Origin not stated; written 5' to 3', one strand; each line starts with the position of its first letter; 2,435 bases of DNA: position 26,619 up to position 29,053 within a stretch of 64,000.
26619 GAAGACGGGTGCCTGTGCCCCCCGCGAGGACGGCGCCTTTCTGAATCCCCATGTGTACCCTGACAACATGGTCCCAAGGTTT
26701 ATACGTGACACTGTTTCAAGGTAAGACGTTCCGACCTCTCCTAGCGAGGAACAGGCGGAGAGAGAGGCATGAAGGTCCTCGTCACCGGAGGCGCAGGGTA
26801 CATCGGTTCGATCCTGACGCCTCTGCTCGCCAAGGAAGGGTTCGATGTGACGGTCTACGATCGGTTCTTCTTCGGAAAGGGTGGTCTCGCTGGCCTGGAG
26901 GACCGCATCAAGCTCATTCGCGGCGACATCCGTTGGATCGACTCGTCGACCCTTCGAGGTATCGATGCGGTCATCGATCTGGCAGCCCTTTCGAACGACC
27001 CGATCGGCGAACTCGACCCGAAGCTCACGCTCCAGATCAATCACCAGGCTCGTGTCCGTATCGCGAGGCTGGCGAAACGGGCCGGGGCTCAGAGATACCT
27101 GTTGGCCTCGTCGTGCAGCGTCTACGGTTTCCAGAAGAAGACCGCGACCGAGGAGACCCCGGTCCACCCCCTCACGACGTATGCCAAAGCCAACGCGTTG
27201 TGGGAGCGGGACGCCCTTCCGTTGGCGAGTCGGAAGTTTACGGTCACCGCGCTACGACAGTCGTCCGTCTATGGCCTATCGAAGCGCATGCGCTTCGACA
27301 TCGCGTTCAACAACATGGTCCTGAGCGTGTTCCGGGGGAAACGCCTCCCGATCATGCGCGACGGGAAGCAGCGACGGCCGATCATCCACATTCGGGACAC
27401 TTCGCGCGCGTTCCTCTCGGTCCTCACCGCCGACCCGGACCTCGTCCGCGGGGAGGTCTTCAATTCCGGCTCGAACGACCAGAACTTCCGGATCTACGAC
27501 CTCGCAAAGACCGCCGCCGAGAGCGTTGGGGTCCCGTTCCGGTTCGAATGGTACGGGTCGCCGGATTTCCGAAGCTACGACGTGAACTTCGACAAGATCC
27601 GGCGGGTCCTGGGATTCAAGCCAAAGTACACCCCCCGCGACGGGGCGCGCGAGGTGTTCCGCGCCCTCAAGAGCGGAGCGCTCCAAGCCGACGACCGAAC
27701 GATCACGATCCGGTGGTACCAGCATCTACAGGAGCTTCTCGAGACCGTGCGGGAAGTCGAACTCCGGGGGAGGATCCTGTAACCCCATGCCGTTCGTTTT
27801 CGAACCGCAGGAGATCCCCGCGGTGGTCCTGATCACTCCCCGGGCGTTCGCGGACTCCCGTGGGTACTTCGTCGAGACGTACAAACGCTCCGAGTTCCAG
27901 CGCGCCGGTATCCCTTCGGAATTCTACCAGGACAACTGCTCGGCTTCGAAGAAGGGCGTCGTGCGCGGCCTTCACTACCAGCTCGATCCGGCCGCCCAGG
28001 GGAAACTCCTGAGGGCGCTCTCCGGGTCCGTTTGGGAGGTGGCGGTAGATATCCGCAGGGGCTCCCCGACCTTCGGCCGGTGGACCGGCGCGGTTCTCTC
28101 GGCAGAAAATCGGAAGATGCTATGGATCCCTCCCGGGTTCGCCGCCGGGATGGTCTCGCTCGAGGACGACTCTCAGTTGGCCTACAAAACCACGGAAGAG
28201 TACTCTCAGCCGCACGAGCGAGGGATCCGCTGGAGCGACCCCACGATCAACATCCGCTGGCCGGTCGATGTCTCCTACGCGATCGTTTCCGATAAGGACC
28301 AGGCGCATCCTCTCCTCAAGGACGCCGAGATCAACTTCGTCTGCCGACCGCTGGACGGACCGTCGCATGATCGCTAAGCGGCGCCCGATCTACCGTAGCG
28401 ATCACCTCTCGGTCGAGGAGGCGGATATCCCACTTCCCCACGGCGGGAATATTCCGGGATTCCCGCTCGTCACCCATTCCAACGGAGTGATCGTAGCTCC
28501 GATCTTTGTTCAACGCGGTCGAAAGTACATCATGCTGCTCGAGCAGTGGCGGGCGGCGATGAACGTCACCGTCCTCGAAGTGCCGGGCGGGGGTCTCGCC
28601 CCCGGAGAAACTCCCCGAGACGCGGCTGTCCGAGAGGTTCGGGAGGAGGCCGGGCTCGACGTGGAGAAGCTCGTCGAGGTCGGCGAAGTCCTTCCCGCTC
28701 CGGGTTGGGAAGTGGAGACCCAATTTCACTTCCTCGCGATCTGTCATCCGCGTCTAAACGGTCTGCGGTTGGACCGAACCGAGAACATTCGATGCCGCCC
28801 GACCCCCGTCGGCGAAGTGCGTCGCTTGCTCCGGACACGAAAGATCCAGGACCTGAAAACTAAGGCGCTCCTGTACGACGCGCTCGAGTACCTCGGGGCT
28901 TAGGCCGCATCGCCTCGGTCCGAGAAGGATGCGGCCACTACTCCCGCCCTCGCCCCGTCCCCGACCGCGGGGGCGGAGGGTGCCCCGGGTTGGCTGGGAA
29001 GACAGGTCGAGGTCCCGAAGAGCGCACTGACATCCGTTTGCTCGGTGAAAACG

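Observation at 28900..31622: Duplicated ATGA-coupled module: GT-C-like polytopic membrane protein plus N-anchored sequon-rich extracytoplasmic partner (copy A)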

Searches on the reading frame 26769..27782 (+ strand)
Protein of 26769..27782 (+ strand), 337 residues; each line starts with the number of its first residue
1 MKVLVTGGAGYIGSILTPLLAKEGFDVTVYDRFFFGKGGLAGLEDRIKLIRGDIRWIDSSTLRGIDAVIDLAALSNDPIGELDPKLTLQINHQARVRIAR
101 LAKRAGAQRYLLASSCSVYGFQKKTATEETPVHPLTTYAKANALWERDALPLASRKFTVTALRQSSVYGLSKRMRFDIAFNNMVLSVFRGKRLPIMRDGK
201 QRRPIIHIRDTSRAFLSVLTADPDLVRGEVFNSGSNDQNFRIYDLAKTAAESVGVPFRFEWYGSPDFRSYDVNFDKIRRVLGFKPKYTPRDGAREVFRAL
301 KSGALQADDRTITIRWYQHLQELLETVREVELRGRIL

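Call 94: search_protein_families(library=pfam, proteins=[window:26769-27782:+], max_evalue=0.00001)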
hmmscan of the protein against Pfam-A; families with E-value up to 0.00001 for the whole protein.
window:26769-27782:+ (337 aa): 4 families
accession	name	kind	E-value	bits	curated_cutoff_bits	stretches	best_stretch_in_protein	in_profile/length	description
PF01370.27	Epimerase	-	6e-35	121.2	20.9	1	3-233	1-239/240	NAD dependent epimerase/dehydratase family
PF16363.11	GDP_Man_Dehyd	-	1.3e-20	74.6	27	1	4-295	1-331/332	GDP-mannose 4,6 dehydratase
PF04321.23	RmlD_sub_bind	-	9.3e-12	45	27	1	1-327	1-285/287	RmlD substrate binding domain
PF13460.12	NAD_binding_10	-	8.7e-06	26.2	27.2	0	7-142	1-124/184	NAD(P)H-binding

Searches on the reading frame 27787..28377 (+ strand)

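Call 94: search_protein_families(library=pfam, proteins=[window:27787-28377:+], max_evalue=0.00001)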
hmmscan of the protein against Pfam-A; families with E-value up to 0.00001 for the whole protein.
window:27787-28377:+ (196 aa): 1 family
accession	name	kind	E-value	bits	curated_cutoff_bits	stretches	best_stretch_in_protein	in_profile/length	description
PF00908.23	dTDP_sugar_isom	-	3e-67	226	27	1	9-179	3-168/168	dTDP-4-dehydrorhamnose 3,5-epimerase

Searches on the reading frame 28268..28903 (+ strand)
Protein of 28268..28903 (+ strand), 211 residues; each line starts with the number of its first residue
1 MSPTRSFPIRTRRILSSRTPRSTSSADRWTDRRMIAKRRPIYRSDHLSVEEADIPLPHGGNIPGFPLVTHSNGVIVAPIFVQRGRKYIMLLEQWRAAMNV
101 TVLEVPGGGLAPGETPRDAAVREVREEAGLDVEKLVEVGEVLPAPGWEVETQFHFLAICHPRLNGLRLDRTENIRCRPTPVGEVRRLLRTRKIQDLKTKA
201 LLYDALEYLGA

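Call 94: search_protein_families(library=pfam, proteins=[window:28268-28903:+], max_evalue=0.00001)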
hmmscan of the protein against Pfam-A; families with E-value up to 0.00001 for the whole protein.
window:28268-28903:+ (211 aa): 1 family
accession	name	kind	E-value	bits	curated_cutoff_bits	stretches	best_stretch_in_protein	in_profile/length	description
PF00293.34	NUDIX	-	4.4e-13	49.8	21.1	1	73-156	5-92/134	NUDIX domain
